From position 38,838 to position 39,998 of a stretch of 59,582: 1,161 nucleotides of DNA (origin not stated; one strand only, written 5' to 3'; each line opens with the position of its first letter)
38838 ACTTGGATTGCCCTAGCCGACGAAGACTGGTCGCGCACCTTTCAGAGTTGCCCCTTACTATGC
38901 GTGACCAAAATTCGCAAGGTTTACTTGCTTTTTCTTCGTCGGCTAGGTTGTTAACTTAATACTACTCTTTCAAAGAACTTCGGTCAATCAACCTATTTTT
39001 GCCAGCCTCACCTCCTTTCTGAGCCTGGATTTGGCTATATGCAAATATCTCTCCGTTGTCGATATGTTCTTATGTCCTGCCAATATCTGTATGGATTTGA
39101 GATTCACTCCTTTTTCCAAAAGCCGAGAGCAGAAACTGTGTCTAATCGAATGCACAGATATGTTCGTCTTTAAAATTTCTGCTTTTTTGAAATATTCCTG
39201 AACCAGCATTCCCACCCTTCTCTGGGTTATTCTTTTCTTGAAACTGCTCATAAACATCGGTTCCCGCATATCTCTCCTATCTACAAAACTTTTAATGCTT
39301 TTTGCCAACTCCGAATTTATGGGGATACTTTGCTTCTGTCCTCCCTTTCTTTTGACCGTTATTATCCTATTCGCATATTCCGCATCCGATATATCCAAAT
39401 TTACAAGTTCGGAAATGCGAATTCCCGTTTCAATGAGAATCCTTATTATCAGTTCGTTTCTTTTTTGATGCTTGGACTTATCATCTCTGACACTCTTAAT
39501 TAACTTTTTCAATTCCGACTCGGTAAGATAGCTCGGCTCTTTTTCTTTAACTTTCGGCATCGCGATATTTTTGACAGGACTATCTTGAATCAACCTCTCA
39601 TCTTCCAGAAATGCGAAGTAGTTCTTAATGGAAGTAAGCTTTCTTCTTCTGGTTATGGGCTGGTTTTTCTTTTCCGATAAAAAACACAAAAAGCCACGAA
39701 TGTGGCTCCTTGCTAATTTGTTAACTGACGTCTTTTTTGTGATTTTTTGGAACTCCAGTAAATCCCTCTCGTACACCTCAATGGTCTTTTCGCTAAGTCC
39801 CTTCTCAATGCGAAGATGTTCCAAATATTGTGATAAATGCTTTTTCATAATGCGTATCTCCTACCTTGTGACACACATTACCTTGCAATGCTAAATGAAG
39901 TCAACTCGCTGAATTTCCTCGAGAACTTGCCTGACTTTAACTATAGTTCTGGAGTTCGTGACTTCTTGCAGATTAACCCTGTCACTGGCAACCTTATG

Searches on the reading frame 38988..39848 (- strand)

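Call 81: search_protein_families(library=pfam, proteins=[window:38988-39848:-], max_evalue=0.001)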
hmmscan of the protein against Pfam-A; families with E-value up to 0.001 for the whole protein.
window:38988-39848:- (286 aa): 4 families
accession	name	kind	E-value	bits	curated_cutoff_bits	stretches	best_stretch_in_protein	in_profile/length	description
PF00589.27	Phage_integrase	-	2.3e-36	125.6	27.1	1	107-274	2-171/172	Phage integrase family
PF02899.23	Phage_int_SAM_1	-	1.3e-17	64.3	22.3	1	6-84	2-82/83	Phage integrase, N-terminal SAM-like domain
PF16795.10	Phage_integr_3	-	0.00011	22.6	27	0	214-269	93-145/161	Archaeal phage integrase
PF13495.12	Phage_int_SAM_4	-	0.00017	22.4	27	1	7-85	4-82/85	Phage integrase, N-terminal SAM-like domain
